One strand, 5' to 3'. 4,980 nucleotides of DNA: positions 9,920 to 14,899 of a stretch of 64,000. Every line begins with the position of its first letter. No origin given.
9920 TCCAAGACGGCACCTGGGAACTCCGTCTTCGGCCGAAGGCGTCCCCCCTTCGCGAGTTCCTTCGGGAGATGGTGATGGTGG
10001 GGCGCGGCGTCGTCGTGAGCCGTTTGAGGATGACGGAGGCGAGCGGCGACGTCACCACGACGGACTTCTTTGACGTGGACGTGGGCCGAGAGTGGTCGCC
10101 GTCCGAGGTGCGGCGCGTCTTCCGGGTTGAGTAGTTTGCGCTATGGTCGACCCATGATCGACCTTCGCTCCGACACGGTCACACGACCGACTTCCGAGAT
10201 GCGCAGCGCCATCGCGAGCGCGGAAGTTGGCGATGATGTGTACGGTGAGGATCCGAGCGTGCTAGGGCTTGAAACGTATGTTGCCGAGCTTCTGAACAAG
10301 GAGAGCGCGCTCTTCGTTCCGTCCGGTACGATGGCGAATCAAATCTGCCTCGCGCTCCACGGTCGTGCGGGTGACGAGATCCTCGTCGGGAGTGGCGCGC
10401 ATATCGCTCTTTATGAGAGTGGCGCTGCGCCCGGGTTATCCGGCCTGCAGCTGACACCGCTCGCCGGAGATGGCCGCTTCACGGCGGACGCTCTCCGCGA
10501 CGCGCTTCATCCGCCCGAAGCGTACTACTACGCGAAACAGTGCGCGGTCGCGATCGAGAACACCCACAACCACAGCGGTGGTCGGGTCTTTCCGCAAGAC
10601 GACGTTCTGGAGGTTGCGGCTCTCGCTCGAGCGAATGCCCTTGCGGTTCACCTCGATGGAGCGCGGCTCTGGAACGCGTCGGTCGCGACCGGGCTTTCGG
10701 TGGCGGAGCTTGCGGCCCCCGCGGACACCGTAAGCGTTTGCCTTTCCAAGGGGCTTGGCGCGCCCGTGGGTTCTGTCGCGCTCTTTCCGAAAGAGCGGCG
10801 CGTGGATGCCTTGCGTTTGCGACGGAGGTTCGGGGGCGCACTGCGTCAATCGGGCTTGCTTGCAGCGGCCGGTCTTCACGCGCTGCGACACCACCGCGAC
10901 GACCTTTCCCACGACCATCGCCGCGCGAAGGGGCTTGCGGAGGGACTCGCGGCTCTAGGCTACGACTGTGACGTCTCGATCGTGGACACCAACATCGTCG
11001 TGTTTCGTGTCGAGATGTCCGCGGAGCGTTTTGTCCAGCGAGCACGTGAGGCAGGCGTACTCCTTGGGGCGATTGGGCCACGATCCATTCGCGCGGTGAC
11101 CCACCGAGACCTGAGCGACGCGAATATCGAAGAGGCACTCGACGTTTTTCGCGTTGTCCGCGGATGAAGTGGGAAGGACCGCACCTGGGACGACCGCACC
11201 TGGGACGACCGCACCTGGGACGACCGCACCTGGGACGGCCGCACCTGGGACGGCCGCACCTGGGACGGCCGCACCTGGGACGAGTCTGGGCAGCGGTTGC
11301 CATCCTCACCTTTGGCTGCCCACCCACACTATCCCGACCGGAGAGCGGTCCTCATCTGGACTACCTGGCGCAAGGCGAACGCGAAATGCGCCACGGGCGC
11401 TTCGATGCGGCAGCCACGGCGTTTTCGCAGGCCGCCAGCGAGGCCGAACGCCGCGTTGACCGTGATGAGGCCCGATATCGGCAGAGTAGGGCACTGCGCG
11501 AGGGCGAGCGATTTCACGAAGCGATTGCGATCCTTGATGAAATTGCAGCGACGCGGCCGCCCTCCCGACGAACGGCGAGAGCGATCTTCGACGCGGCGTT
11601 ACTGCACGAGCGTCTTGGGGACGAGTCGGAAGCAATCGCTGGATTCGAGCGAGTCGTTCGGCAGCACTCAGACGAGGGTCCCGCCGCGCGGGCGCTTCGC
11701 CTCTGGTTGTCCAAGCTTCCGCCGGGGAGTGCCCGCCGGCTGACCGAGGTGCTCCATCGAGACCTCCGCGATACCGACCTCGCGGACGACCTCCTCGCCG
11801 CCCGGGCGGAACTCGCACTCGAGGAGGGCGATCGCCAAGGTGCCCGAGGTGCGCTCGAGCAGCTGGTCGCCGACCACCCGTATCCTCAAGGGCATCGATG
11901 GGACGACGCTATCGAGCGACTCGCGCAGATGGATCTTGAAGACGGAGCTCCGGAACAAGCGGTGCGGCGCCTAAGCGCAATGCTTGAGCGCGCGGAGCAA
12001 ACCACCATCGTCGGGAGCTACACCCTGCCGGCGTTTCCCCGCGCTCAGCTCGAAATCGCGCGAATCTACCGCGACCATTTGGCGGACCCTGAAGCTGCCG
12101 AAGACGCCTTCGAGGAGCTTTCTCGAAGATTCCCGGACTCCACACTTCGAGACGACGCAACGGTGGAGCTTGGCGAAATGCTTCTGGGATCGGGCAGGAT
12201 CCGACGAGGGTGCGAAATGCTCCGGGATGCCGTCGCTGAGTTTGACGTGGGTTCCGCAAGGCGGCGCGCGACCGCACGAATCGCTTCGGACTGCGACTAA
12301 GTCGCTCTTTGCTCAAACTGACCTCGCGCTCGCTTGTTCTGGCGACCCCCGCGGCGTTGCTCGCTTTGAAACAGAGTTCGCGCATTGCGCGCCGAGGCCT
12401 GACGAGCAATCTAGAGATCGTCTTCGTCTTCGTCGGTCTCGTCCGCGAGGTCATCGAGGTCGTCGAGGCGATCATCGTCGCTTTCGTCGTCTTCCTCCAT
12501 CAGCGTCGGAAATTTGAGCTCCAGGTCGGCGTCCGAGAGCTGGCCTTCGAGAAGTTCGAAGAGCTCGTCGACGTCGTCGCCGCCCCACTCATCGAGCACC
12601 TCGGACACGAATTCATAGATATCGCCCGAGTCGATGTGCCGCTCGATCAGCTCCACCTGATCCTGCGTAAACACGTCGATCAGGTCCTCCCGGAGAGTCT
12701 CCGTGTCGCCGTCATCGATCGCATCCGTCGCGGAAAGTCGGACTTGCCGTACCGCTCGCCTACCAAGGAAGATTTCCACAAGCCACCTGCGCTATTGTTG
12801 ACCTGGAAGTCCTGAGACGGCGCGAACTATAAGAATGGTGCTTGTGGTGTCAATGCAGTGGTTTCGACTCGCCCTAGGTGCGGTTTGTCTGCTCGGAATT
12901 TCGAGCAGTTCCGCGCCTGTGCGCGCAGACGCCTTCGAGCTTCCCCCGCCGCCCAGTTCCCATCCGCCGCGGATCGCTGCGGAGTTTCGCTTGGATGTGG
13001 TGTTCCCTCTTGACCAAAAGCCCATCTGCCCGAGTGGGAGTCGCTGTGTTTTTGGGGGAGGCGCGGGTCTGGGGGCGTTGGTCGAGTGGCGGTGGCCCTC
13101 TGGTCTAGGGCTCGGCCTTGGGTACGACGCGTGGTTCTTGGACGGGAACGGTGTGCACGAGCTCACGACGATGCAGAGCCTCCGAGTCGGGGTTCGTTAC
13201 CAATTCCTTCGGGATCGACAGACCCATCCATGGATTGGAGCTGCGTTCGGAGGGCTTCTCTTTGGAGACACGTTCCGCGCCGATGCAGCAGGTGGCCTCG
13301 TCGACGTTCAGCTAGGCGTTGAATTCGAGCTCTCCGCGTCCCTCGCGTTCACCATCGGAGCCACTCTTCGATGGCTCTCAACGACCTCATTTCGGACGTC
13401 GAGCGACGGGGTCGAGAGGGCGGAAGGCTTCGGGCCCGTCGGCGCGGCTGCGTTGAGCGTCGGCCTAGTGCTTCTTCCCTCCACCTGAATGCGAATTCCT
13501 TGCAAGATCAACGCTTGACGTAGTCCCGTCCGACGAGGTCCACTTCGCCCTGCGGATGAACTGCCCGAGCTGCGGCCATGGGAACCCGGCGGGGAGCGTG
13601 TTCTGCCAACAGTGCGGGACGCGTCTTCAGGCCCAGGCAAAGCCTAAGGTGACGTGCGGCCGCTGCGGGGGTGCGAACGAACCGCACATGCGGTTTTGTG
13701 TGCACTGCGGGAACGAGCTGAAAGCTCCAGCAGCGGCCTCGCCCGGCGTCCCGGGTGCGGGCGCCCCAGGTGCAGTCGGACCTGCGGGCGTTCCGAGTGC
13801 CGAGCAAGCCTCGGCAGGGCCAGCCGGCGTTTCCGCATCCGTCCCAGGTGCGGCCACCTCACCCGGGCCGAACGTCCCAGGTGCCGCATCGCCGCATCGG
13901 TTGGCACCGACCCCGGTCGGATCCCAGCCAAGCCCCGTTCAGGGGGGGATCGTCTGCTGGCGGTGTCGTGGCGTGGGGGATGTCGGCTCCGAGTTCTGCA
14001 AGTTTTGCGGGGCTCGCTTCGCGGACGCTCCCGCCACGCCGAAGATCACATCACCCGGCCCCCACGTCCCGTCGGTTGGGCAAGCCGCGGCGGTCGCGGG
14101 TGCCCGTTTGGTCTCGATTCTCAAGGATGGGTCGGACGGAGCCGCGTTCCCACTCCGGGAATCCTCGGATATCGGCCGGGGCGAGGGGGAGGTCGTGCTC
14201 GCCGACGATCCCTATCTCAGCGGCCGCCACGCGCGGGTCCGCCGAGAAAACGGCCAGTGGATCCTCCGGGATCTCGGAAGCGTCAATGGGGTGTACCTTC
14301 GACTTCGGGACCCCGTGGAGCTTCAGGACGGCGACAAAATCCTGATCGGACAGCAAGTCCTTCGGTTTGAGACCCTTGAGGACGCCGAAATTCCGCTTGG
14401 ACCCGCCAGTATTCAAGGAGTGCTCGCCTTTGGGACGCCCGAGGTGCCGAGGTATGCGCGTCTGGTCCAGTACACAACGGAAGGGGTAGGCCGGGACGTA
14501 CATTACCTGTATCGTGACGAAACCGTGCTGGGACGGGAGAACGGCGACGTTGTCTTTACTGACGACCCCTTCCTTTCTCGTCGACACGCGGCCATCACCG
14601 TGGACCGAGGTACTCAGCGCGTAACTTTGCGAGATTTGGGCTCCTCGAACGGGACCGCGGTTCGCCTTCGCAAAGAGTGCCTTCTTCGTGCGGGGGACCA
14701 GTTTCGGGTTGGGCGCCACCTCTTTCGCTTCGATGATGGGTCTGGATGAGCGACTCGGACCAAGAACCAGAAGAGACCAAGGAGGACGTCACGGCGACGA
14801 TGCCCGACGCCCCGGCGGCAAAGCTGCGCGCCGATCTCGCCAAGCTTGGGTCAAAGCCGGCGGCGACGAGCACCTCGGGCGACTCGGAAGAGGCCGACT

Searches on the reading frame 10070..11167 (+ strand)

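Call 57: search_protein_families(library=pfam, proteins=[window:10070-11167:+], max_evalue=0.0001)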
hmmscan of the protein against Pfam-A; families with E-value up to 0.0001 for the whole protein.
window:10070-11167:+ (365 aa): 1 family
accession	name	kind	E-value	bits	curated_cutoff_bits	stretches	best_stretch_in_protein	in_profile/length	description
PF01212.27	Beta_elim_lyase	-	7e-88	295.1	27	1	31-315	1-286/288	Beta-eliminating lyase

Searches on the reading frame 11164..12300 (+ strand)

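Call 57: search_protein_families(library=pfam, proteins=[window:11164-12300:+], max_evalue=0.0001)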
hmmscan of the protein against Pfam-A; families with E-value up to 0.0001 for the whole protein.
window:11164-12300:+ (378 aa): 6 families
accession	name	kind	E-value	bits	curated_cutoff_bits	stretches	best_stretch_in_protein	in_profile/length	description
PF13174.12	TPR_6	-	3e-17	62.4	26.3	0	294-326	2-33/33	Tetratricopeptide repeat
PF13432.12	TPR_16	-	2.1e-11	44.5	32.7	1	68-133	1-63/65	Tetratricopeptide repeat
PF13428.12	TPR_14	-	6.6e-11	42.2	23.5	0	140-177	3-40/44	Tetratricopeptide repeat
PF14559.12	TPR_19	-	5.2e-09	36.7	25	0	76-134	3-58/68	Tetratricopeptide repeat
PF13181.12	TPR_8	-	2.4e-05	24.6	25.7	0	138-165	1-28/34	Tetratricopeptide repeat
PF25058.1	ARM_TT21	-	4.9e-05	23.8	27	0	189-240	75-126/155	Tetratricopeptide repeat protein 21 ARM repeat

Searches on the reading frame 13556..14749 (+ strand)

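Call 58: search_protein_families(library=pfam, proteins=[window:13556-14749:+], max_evalue=0.0001)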
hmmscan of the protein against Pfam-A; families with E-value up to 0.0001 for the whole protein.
window:13556-14749:+ (397 aa): 7 families
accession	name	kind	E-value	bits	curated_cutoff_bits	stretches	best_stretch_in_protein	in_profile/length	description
PF00498.31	FHA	-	3.2e-28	98.4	20.7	2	206-265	3-67/67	FHA domain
PF16697.10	Yop-YscD_cpl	-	1.3e-14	54.6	33.2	2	193-272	7-91/94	Inner membrane component of T3SS, cytoplasmic domain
PF12773.13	DZR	-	2.2e-11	44.2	27.3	1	3-52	1-45/45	Double zinc ribbon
PF13240.11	Zn_Ribbon_1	-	3.3e-09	36.7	25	1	3-24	2-23/23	zinc-ribbon domain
PF24460.1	DUF7575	-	2.5e-08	33.6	28.5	0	32-55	4-27/28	Domain of unknown function (DUF7575)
PF13248.11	Zn_ribbon_3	-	7.5e-07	28.8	27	0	2-24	4-26/26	zinc-ribbon domain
PF24463.1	DUF7577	-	2.7e-05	24.1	28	0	32-55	3-26/27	Domain of unknown function (DUF7577)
